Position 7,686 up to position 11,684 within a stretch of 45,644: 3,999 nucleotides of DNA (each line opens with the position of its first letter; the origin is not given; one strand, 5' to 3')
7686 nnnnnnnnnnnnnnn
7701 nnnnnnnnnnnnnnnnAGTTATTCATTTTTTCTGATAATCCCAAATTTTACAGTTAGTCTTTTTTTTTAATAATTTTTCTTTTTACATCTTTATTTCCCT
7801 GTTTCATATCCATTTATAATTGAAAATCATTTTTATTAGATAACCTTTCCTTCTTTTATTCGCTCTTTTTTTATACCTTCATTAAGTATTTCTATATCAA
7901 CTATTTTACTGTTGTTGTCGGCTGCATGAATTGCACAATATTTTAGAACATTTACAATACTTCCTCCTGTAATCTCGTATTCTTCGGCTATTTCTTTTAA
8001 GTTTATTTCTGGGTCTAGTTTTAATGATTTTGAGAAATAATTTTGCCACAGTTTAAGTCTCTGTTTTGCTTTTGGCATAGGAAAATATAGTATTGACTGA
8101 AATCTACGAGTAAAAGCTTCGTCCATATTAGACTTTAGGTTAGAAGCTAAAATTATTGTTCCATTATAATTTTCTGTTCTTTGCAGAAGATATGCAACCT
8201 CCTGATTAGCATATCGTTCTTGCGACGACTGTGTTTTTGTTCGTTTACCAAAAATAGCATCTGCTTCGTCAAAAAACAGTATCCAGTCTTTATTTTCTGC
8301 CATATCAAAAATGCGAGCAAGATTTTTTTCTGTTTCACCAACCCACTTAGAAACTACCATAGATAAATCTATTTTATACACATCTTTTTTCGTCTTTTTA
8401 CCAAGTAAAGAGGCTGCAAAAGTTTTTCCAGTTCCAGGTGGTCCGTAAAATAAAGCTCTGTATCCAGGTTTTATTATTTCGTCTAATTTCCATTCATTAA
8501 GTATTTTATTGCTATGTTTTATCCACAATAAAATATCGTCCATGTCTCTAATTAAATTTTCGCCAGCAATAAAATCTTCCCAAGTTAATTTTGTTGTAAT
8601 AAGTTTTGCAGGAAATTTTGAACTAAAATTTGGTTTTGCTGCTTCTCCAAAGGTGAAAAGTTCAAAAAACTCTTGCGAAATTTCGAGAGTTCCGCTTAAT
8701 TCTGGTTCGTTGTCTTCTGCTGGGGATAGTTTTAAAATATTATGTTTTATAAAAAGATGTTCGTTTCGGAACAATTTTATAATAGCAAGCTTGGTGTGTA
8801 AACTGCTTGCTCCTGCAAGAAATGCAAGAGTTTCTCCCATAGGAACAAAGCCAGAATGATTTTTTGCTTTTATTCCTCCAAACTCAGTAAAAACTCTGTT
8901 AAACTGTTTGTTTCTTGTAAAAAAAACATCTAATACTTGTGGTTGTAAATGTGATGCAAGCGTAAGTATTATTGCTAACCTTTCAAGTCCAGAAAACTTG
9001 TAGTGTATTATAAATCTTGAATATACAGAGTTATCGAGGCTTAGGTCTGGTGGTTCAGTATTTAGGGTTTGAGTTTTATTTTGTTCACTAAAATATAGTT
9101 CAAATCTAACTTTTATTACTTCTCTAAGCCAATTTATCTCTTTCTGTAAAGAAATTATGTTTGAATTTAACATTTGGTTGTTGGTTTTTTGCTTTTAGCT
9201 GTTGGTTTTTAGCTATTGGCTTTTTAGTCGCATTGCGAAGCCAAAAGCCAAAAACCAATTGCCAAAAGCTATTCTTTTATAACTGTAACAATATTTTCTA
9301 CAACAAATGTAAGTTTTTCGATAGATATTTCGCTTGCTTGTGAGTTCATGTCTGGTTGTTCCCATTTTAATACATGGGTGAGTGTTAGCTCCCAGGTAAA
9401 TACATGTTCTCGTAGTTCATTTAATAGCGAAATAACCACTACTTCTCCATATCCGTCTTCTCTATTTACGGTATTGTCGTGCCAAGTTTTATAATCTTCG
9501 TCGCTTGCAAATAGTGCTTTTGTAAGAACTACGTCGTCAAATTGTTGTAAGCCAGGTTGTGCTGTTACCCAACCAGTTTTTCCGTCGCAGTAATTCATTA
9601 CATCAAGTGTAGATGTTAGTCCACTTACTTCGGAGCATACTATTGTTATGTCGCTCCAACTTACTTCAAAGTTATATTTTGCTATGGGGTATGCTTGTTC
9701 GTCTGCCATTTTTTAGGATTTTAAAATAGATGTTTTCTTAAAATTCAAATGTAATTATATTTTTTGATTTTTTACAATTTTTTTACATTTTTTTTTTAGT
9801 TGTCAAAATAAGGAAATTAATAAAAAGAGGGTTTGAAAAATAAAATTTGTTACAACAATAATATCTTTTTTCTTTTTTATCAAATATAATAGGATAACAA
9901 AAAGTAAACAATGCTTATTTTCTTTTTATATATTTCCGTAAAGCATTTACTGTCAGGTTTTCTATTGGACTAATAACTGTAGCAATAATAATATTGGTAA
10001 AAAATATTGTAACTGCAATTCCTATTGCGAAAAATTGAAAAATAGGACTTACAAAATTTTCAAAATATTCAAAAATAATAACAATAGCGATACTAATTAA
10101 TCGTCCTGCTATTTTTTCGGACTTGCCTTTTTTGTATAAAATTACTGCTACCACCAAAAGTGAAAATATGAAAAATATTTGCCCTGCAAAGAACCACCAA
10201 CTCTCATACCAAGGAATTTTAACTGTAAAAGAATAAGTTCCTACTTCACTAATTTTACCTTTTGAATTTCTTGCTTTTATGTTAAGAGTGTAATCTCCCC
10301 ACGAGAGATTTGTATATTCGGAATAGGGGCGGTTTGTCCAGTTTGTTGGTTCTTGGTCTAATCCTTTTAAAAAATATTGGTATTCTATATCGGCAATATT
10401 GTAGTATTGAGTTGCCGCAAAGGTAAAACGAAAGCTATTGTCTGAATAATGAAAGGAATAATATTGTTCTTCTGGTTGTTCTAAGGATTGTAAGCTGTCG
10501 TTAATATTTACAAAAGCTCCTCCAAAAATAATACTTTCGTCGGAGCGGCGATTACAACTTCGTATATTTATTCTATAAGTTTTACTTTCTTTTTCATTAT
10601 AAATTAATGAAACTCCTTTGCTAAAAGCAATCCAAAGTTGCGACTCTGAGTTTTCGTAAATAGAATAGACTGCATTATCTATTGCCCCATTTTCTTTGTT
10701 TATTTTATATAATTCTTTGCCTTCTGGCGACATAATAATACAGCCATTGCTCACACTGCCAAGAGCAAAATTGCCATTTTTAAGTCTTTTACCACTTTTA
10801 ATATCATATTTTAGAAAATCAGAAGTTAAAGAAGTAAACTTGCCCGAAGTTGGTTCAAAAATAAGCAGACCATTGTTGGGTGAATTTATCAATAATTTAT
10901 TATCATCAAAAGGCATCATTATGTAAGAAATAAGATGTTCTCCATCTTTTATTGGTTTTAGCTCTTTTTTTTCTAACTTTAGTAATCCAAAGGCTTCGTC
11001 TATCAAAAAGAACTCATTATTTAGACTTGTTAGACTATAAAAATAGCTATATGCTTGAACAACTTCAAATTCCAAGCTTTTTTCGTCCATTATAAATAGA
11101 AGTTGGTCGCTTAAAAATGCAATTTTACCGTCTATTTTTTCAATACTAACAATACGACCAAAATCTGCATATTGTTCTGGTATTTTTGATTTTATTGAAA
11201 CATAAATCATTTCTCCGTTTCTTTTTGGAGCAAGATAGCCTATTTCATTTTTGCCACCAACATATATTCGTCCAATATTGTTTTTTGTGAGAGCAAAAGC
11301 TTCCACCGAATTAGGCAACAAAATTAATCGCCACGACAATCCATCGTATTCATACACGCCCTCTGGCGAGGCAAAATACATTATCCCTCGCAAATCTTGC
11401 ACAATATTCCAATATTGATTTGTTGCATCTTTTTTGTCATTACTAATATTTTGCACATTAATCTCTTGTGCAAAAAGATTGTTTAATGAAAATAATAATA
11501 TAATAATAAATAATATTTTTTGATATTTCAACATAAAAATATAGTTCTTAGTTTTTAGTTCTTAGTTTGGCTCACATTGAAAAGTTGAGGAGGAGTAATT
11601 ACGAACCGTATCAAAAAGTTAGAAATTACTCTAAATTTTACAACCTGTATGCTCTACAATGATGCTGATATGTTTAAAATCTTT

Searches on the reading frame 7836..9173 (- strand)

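Call 26: search_protein_families(library=pfam, proteins=[window:7836-9173:-], max_evalue=0.001)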
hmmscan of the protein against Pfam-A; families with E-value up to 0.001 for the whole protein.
window:7836-9173:- (445 aa): 2 families
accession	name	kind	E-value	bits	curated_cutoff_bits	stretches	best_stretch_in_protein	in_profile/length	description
PF00004.35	AAA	-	2.7e-27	96.2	21.2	1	241-365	2-130/131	ATPase family associated with various cellular activities (AAA)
PF12775.13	AAA_7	-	0.00075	19.5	25.8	0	219-268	15-64/181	P-loop containing dynein motor region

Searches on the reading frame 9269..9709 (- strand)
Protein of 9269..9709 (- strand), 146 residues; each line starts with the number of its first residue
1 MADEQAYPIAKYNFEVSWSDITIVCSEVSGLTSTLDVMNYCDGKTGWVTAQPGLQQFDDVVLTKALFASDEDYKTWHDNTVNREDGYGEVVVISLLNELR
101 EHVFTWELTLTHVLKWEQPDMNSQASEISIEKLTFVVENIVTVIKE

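Call 26: search_protein_families(library=pfam, proteins=[window:9269-9709:-], max_evalue=0.001)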
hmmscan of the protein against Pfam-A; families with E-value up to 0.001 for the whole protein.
window:9269-9709:- (146 aa): 1 family
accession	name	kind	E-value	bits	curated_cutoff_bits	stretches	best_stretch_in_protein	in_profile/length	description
PF06841.18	Phage_T4_gp19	-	3.3e-20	72.7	28.2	1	11-139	2-132/134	T4-like virus tail tube protein gp19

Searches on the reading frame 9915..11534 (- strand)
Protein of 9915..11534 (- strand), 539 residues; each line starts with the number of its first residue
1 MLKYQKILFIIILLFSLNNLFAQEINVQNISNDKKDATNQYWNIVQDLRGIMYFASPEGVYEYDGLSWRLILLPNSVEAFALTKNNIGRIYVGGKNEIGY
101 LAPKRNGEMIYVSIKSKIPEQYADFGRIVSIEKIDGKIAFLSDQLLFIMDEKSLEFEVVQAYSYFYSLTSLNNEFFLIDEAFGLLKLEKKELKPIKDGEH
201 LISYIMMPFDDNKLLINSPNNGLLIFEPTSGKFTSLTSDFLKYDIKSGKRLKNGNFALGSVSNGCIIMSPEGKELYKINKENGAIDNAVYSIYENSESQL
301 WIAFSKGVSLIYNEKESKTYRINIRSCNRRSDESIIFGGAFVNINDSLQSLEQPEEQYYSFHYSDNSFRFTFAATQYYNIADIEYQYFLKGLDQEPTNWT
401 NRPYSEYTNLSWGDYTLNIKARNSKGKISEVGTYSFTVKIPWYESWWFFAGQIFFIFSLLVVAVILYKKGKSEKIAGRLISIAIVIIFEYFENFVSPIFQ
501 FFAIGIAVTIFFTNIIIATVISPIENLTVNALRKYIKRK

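Call 26: search_protein_families(library=pfam, proteins=[window:9915-11534:-], max_evalue=0.001)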
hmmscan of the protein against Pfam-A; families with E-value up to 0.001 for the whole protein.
window:9915-11534:- (539 aa): 1 family
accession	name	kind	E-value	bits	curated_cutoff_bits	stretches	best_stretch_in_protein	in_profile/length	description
PF07495.19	Y_Y_Y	-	3.7e-06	27.2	26.6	1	382-439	7-63/65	Y_Y_Y domain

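Call 74: find_encoding_contigs(protein=window:9915-11534:-, flank=6000, max_places=6)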
Protein window:9915-11534:- (539 aa): 3 contigs read that carry it; 3 places shown.
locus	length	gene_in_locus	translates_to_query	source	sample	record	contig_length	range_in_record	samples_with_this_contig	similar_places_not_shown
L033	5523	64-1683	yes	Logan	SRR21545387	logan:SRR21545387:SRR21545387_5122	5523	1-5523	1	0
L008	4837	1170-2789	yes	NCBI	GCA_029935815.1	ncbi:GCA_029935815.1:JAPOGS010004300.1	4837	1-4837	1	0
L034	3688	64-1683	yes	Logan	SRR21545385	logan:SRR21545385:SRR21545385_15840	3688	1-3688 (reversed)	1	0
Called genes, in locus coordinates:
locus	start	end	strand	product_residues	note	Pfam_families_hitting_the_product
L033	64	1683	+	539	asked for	PF07495:Y_Y_Y (faint)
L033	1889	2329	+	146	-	PF06841:Phage_T4_gp19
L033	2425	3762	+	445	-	PF00004:AAA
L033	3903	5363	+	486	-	-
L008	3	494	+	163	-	?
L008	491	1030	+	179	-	-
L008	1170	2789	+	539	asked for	PF07495:Y_Y_Y (faint)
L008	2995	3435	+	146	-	PF06841:Phage_T4_gp19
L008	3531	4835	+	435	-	?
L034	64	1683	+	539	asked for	PF07495:Y_Y_Y (faint)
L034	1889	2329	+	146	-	PF06841:Phage_T4_gp19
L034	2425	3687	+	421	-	?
